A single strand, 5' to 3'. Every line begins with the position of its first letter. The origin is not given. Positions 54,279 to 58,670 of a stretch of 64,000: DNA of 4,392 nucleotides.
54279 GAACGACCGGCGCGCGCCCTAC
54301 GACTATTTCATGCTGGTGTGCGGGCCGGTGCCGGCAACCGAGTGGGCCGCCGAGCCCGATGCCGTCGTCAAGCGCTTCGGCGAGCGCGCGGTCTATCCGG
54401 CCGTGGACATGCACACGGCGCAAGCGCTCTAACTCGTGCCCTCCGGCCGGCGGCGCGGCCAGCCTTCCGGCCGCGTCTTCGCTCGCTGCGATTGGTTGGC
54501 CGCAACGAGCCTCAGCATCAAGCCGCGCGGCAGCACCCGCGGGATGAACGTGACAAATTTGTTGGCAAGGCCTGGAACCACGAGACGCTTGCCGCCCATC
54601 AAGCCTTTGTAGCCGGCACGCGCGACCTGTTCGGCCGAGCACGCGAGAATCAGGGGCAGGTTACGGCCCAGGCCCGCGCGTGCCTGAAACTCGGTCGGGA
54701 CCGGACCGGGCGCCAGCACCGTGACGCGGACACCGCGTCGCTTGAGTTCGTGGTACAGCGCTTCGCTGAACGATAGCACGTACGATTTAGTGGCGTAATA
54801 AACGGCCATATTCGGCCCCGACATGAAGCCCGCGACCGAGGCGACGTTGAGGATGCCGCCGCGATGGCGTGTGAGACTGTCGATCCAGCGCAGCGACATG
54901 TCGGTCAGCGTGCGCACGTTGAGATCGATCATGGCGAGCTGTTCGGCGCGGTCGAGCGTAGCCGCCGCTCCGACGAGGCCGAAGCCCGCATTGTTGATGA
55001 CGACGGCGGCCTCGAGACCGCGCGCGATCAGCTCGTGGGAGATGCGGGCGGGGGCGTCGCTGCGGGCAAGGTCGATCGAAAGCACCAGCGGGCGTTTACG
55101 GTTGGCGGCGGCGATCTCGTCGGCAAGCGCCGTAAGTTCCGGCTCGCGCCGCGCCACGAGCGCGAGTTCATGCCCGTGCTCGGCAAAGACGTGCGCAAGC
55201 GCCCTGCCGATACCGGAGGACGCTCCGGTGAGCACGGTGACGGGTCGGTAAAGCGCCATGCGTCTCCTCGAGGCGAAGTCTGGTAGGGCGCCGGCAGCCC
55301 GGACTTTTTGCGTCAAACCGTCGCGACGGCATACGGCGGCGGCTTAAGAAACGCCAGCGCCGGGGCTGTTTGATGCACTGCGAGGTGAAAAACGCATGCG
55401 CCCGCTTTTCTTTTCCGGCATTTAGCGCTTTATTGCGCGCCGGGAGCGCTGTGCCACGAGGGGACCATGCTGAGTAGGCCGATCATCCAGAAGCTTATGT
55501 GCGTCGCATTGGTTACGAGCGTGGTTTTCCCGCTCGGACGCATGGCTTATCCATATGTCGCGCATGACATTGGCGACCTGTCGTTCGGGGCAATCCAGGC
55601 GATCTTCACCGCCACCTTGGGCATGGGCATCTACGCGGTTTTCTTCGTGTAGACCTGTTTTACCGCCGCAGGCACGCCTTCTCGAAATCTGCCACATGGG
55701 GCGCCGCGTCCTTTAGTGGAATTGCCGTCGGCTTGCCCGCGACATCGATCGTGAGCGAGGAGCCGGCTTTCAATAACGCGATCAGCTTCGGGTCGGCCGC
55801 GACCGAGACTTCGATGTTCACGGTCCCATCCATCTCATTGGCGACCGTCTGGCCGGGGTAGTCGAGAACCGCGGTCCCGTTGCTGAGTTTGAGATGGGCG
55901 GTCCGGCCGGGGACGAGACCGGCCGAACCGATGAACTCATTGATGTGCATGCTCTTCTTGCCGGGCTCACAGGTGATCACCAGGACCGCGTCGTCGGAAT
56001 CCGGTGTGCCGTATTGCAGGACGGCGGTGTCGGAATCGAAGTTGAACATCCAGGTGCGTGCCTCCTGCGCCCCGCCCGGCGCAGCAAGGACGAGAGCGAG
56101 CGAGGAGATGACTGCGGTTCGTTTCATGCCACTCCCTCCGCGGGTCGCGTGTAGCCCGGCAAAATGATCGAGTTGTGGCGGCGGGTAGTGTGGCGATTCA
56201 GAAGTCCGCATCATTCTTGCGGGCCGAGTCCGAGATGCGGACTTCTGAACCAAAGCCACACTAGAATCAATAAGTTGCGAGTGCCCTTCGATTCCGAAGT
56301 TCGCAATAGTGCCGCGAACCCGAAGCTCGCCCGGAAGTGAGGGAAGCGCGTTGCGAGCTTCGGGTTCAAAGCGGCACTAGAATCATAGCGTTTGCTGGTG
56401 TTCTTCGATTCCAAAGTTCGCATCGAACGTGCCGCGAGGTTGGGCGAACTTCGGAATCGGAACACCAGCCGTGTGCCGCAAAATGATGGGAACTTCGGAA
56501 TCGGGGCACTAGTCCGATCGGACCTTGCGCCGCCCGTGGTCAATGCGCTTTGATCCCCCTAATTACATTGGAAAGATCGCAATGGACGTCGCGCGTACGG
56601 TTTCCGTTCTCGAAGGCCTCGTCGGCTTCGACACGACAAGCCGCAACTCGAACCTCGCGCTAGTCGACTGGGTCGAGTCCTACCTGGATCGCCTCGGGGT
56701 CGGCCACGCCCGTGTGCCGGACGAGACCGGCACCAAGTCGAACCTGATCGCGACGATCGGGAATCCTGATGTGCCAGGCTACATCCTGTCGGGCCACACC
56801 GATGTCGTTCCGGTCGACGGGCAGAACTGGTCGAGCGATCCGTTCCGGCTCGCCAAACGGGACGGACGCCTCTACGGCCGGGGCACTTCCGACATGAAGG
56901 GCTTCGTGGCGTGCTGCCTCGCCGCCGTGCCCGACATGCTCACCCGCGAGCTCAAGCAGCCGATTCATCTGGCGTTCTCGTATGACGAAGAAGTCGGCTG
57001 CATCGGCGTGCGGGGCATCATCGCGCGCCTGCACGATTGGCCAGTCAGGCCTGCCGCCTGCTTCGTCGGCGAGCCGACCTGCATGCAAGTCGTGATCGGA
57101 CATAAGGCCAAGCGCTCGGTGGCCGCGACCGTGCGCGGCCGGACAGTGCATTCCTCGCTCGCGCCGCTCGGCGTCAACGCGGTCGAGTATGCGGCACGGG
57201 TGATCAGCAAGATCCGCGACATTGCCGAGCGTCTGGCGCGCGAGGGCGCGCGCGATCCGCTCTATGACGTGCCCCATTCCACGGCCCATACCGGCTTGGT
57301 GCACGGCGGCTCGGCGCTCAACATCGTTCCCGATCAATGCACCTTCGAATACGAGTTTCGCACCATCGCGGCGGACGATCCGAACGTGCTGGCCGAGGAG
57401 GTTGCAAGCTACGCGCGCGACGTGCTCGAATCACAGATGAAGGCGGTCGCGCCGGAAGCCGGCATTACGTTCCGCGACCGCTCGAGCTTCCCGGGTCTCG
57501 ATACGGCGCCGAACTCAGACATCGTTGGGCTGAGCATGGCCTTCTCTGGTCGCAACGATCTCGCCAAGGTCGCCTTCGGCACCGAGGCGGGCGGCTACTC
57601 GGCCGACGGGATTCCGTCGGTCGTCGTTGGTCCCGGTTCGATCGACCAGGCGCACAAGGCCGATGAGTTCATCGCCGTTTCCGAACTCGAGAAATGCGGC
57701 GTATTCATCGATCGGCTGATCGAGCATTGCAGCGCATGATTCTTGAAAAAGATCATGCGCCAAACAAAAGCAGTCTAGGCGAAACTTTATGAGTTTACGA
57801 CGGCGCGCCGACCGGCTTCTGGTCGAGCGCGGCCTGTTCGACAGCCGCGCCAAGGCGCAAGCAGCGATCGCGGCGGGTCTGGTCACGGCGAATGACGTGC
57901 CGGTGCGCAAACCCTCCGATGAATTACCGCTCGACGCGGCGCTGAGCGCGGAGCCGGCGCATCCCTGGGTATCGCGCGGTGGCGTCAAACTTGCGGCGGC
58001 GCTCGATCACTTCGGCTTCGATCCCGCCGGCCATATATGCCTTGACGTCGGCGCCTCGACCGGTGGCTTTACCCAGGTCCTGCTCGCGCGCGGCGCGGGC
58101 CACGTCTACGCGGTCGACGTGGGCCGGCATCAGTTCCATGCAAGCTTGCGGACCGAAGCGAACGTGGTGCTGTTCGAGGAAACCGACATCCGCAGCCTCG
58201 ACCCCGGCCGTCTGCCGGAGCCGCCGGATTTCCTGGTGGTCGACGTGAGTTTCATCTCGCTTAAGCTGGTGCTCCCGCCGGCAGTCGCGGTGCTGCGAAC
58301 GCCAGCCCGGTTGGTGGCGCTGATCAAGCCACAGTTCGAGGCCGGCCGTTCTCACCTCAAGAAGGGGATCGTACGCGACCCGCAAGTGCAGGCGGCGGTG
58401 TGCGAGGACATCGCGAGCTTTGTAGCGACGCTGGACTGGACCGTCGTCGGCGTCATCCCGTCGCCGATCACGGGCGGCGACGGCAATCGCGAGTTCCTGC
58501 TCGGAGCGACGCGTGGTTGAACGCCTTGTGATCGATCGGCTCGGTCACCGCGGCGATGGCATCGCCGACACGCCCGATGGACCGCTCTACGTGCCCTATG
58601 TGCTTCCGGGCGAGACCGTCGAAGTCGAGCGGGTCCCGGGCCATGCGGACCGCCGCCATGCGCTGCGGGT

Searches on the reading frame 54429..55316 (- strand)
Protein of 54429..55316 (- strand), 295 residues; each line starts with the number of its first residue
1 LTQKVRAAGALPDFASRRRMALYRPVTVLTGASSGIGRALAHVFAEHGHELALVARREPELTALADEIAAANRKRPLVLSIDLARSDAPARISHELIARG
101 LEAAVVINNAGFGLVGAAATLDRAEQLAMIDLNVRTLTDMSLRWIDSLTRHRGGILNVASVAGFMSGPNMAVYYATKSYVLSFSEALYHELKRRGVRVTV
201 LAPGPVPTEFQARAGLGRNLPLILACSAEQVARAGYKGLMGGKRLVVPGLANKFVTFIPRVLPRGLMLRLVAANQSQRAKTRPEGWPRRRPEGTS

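Call 60: search_protein_families(library=pfam, proteins=[window:54429-55316:-], max_evalue=0.0001)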
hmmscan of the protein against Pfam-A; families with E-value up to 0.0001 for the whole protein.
window:54429-55316:- (295 aa): 3 families
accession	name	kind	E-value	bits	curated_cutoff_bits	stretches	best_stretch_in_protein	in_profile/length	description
PF00106.31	adh_short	-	7.3e-37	127.2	26.6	1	26-213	2-189/195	short chain dehydrogenase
PF13561.12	adh_short_C2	-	4.7e-26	92.3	27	1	31-213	1-183/236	Enoyl-(Acyl carrier protein) reductase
PF08659.16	KR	-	1e-07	32.5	22.6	1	28-206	4-178/180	KR domain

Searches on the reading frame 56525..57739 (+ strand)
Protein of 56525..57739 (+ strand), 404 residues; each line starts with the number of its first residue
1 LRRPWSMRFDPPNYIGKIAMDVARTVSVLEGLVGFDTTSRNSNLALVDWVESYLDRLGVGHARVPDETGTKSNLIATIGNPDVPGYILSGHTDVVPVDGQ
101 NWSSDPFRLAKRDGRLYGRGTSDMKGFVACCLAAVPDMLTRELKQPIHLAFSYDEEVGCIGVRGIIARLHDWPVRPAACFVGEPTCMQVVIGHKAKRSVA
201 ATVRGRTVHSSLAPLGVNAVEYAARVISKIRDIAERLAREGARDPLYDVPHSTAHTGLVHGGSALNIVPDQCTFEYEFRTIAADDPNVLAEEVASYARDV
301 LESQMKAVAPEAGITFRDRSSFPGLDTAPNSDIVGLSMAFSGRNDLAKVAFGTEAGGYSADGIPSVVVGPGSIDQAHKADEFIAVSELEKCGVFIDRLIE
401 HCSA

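Call 60: search_protein_families(library=pfam, proteins=[window:56525-57739:+], max_evalue=0.0001)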
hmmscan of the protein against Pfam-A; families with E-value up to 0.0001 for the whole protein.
window:56525-57739:+ (404 aa): 2 families
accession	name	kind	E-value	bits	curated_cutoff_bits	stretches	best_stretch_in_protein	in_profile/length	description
PF01546.33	Peptidase_M20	-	4.2e-33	115.4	24.6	1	87-400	1-205/206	Peptidase family M20/M25/M40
PF07687.19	M20_dimer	-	5.2e-21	75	21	1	191-302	1-104/107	Peptidase dimerisation domain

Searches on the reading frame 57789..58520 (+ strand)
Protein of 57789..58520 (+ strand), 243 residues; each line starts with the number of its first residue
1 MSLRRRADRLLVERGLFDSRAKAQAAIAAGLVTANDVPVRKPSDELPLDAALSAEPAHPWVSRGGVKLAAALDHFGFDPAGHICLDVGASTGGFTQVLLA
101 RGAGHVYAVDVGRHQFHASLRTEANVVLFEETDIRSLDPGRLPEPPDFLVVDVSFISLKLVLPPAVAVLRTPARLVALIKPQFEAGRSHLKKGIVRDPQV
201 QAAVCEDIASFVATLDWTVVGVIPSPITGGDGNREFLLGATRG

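Call 60: search_protein_families(library=pfam, proteins=[window:57789-58520:+], max_evalue=0.0001)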
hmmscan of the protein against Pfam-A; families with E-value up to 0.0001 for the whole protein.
window:57789-58520:+ (243 aa): 2 families
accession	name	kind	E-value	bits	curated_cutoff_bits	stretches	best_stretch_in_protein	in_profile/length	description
PF01728.25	FtsJ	-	2.8e-43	148.4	24.1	1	60-240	1-179/181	FtsJ-like methyltransferase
PF01479.30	S4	-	1.1e-06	28.7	22.8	1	5-46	1-42/48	S4 domain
